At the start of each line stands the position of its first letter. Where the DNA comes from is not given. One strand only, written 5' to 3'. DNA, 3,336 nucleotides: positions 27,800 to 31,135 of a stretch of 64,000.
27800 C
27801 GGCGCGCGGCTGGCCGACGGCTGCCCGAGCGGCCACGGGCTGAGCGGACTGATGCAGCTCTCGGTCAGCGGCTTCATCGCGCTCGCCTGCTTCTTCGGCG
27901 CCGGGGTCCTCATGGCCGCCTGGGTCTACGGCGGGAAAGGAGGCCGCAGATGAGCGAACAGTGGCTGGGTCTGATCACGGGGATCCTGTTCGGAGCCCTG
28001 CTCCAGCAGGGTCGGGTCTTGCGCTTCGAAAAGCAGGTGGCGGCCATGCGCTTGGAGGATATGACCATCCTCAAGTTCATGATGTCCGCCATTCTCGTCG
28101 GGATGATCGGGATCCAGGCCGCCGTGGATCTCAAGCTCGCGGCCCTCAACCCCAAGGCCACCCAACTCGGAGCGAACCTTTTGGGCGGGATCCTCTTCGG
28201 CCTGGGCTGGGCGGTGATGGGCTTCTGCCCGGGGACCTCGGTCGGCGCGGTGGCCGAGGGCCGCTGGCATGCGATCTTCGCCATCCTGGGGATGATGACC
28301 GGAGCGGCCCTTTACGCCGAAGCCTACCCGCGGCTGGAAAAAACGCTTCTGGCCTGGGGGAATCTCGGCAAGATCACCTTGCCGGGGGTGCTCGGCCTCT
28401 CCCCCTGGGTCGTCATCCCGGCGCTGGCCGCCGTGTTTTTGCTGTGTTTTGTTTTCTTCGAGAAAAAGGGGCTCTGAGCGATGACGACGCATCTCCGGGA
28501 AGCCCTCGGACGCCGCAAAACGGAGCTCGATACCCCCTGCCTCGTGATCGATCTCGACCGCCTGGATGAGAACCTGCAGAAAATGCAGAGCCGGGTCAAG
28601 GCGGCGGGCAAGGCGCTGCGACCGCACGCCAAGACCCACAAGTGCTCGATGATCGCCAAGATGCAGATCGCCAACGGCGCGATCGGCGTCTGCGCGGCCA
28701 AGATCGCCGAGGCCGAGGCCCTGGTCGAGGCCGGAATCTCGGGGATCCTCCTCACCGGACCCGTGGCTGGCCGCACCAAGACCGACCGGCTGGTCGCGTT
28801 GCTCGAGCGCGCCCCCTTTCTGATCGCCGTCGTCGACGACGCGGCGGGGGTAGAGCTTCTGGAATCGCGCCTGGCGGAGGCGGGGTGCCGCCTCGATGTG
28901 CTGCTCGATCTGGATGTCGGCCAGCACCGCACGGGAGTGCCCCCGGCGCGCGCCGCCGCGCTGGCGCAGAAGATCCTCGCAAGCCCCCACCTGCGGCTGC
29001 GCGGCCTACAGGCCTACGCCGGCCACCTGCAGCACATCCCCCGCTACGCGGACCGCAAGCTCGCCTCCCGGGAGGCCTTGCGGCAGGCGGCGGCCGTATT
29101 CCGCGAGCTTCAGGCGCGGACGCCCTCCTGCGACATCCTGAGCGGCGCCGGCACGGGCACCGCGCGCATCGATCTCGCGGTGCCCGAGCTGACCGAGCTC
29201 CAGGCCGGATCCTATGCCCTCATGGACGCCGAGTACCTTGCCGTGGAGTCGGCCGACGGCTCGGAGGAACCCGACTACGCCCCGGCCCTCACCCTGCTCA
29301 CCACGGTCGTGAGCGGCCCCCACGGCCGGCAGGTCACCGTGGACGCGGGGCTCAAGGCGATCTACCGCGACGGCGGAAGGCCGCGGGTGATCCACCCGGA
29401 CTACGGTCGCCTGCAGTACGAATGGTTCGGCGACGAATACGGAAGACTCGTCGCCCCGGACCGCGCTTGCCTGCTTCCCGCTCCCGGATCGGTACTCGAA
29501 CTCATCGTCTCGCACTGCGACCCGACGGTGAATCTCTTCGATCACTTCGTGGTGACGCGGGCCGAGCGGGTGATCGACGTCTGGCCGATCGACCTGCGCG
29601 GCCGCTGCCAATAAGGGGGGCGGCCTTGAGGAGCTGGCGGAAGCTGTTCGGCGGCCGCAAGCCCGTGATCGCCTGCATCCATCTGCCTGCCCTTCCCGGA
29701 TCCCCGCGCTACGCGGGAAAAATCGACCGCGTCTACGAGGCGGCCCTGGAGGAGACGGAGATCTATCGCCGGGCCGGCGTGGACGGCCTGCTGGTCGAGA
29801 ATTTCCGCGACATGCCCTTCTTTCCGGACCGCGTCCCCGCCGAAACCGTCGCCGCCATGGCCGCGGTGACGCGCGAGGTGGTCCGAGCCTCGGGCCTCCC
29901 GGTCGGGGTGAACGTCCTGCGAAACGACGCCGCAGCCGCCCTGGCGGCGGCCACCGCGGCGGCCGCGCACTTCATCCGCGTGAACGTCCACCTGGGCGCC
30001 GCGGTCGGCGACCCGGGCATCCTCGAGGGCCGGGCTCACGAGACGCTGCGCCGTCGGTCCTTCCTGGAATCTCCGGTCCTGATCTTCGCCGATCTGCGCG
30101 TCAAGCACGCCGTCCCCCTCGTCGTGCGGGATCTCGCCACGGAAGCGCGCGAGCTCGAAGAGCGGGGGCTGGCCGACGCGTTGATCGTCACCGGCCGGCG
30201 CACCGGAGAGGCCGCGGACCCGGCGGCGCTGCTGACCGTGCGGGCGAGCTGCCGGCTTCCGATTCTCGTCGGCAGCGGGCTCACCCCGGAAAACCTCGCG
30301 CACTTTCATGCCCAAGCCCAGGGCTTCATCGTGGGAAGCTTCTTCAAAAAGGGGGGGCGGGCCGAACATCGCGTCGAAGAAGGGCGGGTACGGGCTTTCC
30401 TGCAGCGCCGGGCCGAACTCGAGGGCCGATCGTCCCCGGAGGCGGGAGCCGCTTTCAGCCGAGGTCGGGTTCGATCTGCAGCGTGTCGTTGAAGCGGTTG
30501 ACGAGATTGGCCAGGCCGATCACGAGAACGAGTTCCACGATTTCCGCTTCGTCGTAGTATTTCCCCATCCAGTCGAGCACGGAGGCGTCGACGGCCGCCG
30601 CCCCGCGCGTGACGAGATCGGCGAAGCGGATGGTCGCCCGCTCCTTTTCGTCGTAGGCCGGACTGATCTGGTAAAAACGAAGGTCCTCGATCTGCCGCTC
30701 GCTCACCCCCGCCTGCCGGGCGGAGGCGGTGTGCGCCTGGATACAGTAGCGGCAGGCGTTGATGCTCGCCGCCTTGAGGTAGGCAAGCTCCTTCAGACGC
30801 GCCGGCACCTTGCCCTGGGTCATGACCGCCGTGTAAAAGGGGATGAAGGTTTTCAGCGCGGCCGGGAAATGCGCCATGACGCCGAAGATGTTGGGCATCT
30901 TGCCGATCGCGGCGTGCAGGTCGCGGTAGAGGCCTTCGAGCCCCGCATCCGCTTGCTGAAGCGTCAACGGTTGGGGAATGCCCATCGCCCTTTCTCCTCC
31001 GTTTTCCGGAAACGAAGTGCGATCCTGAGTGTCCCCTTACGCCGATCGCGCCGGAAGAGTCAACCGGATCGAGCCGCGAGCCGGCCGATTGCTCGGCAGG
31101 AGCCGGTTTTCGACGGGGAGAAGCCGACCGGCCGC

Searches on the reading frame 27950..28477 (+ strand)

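Call 61: search_protein_families(library=pfam, proteins=[window:27950-28477:+], max_evalue=0.001)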
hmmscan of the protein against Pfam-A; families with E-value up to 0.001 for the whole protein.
window:27950-28477:+ (175 aa): 2 families
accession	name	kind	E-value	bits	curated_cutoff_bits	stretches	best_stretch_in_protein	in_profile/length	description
PF04143.19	Sulf_transp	-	6.8e-17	62.4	27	1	33-166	14-147/310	Sulphur transport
PF20398.3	DUF6691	-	3.3e-09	37.6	27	1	8-123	7-131/142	Family of unknown function (DUF6691)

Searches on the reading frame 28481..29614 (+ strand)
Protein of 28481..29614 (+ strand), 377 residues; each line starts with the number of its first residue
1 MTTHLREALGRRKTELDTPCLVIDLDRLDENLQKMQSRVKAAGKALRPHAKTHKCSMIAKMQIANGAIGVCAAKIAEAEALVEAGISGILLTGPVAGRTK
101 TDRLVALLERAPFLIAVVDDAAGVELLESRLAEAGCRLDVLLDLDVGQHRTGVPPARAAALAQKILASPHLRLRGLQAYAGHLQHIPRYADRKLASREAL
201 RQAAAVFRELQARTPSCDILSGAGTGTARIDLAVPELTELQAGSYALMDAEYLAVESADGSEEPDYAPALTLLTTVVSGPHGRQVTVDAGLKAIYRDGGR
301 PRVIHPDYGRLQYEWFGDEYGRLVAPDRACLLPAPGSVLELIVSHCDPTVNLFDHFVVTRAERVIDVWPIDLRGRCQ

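Call 61: search_protein_families(library=pfam, proteins=[window:28481-29614:+], max_evalue=0.001)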
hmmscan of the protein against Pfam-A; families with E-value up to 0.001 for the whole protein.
window:28481-29614:+ (377 aa): 2 families
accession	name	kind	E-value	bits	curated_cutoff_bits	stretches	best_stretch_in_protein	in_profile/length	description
PF01168.26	Ala_racemase_N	-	4.5e-25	89.1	24.1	1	23-246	1-215/220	Alanine racemase, N-terminal domain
PF14031.13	D-ser_dehydrat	-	2.5e-16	60.5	22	1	269-358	1-96/97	Putative serine dehydratase domain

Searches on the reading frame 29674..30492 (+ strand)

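Call 61: search_protein_families(library=pfam, proteins=[window:29674-30492:+], max_evalue=0.001)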
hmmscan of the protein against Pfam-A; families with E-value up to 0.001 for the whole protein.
window:29674-30492:+ (272 aa): 1 family
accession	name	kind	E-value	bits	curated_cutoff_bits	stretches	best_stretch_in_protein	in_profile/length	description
PF03437.21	BtpA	-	7.6e-74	248.8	30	1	2-245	9-251/254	BtpA family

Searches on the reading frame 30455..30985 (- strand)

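Call 61: search_protein_families(library=pfam, proteins=[window:30455-30985:-], max_evalue=0.001)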
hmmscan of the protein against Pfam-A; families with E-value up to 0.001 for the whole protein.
window:30455-30985:- (176 aa): 1 family
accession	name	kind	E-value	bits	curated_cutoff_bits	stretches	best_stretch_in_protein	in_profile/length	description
PF02627.25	CMD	-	1.7e-18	66.8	23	1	41-123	1-83/84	Carboxymuconolactone decarboxylase family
